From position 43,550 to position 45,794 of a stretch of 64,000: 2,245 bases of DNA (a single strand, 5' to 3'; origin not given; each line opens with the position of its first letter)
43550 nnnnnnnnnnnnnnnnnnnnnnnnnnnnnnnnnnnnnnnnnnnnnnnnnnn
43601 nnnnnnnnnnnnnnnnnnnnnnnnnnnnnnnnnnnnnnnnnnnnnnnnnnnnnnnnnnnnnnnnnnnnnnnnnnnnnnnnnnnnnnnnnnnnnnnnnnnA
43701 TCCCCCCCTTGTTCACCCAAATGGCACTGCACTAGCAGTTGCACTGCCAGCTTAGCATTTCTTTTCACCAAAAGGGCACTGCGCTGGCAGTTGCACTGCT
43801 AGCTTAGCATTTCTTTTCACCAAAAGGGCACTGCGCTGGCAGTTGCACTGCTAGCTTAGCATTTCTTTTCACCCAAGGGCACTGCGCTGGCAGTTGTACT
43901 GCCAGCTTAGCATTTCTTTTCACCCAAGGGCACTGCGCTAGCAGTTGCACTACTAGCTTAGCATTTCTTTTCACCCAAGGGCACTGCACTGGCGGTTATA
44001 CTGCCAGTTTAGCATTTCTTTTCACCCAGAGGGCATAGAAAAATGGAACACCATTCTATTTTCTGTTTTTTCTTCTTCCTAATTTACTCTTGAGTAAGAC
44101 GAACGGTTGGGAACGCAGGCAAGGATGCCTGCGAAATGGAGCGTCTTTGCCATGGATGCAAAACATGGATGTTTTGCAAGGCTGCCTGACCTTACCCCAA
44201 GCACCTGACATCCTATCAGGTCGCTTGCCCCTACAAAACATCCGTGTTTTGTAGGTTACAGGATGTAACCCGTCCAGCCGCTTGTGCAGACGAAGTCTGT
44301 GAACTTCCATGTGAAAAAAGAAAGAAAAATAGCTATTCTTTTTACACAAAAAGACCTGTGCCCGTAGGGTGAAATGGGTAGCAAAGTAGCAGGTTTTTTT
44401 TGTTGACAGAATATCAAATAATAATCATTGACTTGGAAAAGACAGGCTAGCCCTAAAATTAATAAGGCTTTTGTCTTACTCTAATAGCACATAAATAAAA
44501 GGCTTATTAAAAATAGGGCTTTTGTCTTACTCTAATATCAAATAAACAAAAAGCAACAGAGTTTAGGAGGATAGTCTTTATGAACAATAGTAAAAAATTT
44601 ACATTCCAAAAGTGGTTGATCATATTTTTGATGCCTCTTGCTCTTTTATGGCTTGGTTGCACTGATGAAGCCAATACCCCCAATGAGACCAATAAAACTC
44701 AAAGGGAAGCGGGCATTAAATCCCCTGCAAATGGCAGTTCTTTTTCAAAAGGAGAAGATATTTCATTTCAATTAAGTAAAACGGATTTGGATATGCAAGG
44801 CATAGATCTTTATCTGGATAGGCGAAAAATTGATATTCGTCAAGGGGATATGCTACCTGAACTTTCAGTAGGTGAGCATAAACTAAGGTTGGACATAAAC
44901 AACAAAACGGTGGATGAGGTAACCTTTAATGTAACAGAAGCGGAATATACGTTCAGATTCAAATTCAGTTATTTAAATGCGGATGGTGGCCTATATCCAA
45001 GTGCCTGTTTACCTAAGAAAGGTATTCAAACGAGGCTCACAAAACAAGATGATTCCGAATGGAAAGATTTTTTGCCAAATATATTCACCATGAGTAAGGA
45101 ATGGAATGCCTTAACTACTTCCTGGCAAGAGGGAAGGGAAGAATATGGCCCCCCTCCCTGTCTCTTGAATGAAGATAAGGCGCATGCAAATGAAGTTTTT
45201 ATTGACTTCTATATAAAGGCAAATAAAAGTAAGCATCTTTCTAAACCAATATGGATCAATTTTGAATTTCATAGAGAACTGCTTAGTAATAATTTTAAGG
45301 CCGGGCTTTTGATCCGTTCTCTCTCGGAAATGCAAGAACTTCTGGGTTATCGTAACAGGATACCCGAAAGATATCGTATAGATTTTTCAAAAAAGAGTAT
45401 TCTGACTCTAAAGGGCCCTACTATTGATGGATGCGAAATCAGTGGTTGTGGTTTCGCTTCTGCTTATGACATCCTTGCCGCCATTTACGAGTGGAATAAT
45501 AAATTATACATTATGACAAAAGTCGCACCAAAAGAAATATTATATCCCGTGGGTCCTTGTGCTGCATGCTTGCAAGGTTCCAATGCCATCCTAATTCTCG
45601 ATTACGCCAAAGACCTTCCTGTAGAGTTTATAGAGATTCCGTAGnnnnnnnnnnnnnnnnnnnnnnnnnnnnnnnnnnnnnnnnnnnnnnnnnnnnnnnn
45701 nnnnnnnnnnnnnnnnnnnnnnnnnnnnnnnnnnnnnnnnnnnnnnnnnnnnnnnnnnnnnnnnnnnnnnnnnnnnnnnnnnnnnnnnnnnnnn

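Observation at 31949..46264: Cassette array bounded by 51-bp hairpin-repeat arrays, next to the 3' end of ssrA, with no recombinase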

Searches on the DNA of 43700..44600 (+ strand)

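Call 91: search_dna_similar(query=window:43700-44600:+, collection=plasmids, mode=distant, max_rows=8, max_evalue=0.001)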
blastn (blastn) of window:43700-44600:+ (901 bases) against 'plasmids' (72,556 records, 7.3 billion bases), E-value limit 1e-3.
No match.

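Call 92: search_dna_similar(query=window:43700-44600:+, collection=phages, mode=distant, max_rows=8, max_evalue=0.001)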
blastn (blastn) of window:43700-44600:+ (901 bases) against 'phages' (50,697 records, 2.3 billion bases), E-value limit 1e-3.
No match.

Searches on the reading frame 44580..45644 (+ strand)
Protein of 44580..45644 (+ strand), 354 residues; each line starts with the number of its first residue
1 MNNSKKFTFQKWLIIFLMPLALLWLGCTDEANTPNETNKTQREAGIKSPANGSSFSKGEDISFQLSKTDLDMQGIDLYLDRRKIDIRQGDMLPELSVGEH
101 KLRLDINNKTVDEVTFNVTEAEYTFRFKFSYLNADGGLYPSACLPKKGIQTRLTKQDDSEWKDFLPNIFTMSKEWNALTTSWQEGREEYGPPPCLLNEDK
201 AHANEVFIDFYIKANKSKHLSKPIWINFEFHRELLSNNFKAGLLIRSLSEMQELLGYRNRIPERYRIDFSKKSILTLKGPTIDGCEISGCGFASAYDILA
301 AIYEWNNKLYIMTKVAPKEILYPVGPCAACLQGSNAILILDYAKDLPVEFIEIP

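Call 20: find_homologous_proteins(query=window:44580-45644:+, max_evalue=0.001)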
Query window:44580-45644:+ (354 aa): 11 proteins with E <= 0.001 among 979 candidates.
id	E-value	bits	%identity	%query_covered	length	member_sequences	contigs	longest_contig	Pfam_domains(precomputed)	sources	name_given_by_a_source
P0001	3.1e-207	706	90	97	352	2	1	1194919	-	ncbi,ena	-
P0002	3.2e-200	682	86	100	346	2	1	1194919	-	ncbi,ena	-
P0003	4.5e-189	646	82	100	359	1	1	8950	-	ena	-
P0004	1.9e-188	644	82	100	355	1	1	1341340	-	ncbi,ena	-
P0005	7.1e-180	616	79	100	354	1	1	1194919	-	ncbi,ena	-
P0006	2.3e-140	486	66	100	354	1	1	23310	-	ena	-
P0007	7.9e-137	474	63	97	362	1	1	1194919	-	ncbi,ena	-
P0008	9.0e-133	461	74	80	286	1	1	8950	-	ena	-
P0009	8.5e-94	332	49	97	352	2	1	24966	-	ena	-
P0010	7.6e-52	194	38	99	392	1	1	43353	-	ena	-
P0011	4.3e-23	100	35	71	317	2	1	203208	-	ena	-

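Call 21: find_encoding_contigs(protein=P0001, flank=10000, max_places=4)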
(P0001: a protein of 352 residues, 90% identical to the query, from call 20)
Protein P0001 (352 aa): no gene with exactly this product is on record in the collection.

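Call 22: find_encoding_contigs(protein=P0004, flank=10000, max_places=4)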
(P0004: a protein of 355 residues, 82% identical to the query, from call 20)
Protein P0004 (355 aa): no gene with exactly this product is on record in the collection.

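Call 23: list_cluster_members(proteins=[P0001, P0002, P0004, P0003, P0006, P0009, P0010, P0011, P0005, P0007])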
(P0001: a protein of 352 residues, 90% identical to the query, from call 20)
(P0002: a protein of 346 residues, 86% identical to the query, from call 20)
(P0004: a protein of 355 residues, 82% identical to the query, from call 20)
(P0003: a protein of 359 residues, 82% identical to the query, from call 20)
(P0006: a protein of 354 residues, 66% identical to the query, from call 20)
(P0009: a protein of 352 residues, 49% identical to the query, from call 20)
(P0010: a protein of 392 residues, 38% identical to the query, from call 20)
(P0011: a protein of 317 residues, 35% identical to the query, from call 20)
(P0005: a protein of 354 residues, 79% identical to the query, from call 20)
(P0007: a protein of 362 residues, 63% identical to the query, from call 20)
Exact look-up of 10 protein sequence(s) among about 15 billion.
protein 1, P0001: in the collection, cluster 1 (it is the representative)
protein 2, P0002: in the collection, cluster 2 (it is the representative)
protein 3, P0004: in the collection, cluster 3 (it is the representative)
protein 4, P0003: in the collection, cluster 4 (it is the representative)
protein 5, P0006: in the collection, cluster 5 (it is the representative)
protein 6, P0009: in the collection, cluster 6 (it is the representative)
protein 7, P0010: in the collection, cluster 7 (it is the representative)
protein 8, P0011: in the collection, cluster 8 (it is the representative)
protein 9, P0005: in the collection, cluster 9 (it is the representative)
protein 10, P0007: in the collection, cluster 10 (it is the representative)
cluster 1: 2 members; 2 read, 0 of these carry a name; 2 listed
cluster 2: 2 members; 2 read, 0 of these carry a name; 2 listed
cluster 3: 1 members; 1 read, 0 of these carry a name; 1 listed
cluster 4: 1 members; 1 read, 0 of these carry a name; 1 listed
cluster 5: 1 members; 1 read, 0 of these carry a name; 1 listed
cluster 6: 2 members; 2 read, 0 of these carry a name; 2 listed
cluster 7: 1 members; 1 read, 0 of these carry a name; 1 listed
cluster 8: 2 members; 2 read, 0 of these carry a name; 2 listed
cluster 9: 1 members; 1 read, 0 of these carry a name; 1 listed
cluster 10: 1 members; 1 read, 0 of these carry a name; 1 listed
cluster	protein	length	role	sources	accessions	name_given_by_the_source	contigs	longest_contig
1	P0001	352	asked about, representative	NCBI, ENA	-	-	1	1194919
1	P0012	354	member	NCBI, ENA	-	-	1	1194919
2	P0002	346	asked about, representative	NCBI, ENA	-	-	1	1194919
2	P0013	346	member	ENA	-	-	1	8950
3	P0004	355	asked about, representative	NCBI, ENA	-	-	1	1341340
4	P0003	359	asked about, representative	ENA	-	-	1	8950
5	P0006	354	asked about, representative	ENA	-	-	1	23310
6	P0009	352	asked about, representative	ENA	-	-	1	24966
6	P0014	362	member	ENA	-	-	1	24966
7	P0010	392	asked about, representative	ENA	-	-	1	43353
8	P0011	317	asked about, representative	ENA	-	-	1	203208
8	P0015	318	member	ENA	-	-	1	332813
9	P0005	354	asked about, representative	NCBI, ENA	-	-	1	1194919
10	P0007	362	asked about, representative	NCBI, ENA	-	-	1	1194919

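Call 24: find_encoding_contigs(protein=P0003, flank=10000, max_places=4)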
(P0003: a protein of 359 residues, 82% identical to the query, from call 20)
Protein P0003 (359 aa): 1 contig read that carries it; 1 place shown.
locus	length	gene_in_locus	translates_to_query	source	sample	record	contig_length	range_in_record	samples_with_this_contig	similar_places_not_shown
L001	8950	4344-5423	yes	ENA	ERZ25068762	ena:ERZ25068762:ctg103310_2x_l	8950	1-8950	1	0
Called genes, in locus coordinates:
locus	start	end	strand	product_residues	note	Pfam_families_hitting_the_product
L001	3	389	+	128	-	?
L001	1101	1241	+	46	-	-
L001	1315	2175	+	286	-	-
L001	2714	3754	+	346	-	-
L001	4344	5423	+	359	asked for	-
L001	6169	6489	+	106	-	PF17957:Big_7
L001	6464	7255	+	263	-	-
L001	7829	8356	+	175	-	-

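Call 25: find_encoding_contigs(protein=P0006, flank=10000, max_places=4)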
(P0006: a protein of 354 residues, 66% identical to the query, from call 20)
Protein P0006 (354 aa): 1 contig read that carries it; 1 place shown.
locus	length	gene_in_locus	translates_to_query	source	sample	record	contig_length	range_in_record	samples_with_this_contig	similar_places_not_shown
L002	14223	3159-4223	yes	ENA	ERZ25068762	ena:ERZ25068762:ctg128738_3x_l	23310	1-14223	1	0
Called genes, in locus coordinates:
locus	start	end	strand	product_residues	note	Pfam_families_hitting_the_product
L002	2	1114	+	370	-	?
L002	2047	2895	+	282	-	PF13276:HTH_21, PF00665:rve, PF13683:rve_3, PF13333:rve_2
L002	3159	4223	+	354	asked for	-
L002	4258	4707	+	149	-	-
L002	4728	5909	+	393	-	-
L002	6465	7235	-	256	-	-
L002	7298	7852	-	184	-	-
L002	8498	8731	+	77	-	-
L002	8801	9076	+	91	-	-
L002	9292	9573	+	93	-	-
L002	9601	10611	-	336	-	PF01551:Peptidase_M23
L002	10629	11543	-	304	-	PF02558:ApbA, PF08546:ApbA_C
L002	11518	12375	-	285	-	PF02540:NAD_synthase, PF06508:QueC (weak)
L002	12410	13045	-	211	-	-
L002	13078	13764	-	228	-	-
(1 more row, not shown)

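Call 32: find_encoding_contigs(protein=P0009, flank=10000, max_places=4)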
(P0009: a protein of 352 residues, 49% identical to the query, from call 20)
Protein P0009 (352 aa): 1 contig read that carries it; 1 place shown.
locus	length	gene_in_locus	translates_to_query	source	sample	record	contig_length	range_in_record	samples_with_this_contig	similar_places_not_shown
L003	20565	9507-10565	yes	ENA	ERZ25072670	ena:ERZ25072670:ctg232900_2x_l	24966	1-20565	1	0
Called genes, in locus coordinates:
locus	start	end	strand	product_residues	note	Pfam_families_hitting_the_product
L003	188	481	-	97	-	PF01960:ArgJ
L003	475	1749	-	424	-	PF01882:DUF58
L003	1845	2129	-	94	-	PF17863:AAA_lid_2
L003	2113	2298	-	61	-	-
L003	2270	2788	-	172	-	PF20030:bpMoxR (weak), PF05496:RuvB_N (faint), PF00004:AAA (weak), PF07726:AAA_3, PF07728:AAA_5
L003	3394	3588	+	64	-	-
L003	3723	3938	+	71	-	-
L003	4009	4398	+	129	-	-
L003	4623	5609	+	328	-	-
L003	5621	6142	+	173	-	-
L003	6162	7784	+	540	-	PF00413:Peptidase_M10 (faint)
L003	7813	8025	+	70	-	-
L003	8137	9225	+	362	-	-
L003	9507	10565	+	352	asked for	-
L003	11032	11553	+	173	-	-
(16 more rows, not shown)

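Call 33: find_encoding_contigs(protein=P0010, flank=10000, max_places=4)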
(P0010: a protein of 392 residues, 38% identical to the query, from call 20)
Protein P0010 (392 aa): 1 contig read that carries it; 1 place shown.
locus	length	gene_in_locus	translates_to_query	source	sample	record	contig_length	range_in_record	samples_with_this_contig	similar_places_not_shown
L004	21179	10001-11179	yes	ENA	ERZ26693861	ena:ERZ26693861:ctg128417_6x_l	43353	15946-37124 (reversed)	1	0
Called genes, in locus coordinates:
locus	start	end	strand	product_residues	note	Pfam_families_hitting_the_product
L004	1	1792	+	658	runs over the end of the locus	PF00664:ABC_membrane, PF00005:ABC_tran, PF02463:SMC_N (weak)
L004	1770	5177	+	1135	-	PF00512:HisKA, PF02518:HATPase_c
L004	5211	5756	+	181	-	PF06835:LptC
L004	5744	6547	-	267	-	PF00814:TsaD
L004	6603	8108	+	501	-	PF00158:Sigma54_activat, PF14532:Sigma54_activ_2, PF25601:AAA_lid_14, PF02954:HTH_8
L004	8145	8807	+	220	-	PF03602:Cons_hypoth95, PF02086:MethyltransfD12 (faint)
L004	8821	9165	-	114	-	PF01809:YidD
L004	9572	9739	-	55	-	PF00468:Ribosomal_L34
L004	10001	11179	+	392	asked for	-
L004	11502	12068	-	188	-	-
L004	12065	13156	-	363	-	PF13646:HEAT_2 (weak)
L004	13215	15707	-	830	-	PF13432:TPR_16 (weak), PF00515:TPR_1, PF07719:TPR_2 (weak), PF13414:TPR_11, PF14559:TPR_19, PF23914:TPR_CcmH_CycH (weak), PF13424:TPR_12 (weak), PF00515:TPR_1, +16 more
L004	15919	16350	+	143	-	-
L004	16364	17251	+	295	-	PF10502:Peptidase_S26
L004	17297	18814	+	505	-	PF00092:VWA, PF13519:VWA_2 (weak), PF16697:Yop-YscD_cpl, PF00498:FHA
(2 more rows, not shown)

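Call 57: find_encoding_contigs(protein=P0005, flank=10000, max_places=4)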
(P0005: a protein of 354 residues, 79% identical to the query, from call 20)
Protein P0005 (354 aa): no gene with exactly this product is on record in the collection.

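Call 71: find_related_loci(query=A1, collection=metagenome_contigs, flank=10000)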
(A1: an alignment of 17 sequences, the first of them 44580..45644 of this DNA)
Query A1 (354 aa) in metagenome_contigs; peptide patterns used: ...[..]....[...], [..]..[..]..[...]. (x = any residue, [..] = any of these).
469 stretches matched a pattern, but none encodes a relative of the query by tblastn (E <= 1e-3).

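Call 79: predict_structure(alignment_id=A1)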
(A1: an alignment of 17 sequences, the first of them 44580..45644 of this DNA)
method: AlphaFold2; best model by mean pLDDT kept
length: 354 residues; sequences in the alignment: 17
mean_pLDDT: 66.8   pTM: 0.61
mean pLDDT of the five models: 66.8, 64.5, 56.7, 55.0, 51.5
residues with pLDDT >= 90: 14; 70-90: 170; 50-70: 90; < 50: 80
segments of 3 or more residues with pLDDT < 50: 1-59, 67-69, 217-219, 235-237, 283-289, 328-330
pLDDT, mean of each block of 10 residues (from residue 1): 32 35 31 28 41 45 51 70 70 65 80 69 80 63 83 75 83 86 72 78 80 62 80 60 85 71 81 82 49 68 87 69 58 72 88 82
secondary structure, 60 per line:
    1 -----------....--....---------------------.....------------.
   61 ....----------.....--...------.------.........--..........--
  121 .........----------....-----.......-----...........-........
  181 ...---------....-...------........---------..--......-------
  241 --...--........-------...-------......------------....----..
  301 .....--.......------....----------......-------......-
elements in order: H12-15 H18-21 E43-47 E60-64 E75-79 E82-84 E98-106 E109-118 E121-129 H140-143 E149-155 H161-171 H173-183 H193-196 E207-214 E228-233 E243-245 H248-255 E273-278 E291-294 E299-305 E308-314 E321-324 E335-340 E348-353

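Call 94: search_protein_representatives(alignment_id=A1)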
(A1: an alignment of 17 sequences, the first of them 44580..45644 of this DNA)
Query: 17 sequences, 354 profile positions. Proteins with E-value up to 0.001 (for the whole library): 73; up to 1e-10: 26; up to 1e-30: 9. The best 73 are listed.
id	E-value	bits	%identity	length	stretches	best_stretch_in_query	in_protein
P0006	2.2e-166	569.7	-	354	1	5-354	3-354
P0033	3.2e-102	358.7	-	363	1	9-328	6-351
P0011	1.6e-87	310.3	-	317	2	97-354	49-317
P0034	1.2e-61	225.2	-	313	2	6-121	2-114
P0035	1.4e-44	169.1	-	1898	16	41-120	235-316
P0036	2.2e-44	168.4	-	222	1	171-354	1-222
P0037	1.4e-34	136.1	-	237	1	115-279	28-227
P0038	3.0e-32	128.5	-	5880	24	22-86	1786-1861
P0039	6.0e-31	124.2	-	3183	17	38-106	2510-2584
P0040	6.5e-30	120.8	-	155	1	1-121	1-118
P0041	1.6e-21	93.3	-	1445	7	40-113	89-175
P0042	3.2e-21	92.2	-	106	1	1-90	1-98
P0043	1.6e-19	86.6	-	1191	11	41-108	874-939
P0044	1.8e-19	86.5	-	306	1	15-122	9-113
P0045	2.1e-19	86.3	-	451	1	10-121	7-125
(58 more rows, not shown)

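Call 98: find_encoding_contigs(protein=P0033, flank=10000, max_places=4)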
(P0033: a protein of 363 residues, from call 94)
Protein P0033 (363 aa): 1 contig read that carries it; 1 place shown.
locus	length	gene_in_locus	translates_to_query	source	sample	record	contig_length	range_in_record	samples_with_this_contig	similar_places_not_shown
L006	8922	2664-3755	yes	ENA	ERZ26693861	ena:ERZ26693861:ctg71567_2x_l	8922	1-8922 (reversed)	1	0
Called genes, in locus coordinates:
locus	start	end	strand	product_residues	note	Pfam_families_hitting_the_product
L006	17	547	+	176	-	PF13274:SocA_Panacea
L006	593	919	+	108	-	-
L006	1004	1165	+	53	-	-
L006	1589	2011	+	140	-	PF01839:FG-GAP (faint), PF13517:FG-GAP_3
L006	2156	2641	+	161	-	PF13517:FG-GAP_3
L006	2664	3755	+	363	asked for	-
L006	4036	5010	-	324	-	PF01541:GIY-YIG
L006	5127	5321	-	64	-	-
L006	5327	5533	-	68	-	-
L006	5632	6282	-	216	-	-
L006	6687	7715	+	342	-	PF01794:Ferric_reduct, PF00355:Rieske, PF13806:Rieske_2, PF22543:Rieske_4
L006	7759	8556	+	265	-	-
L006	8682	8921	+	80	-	?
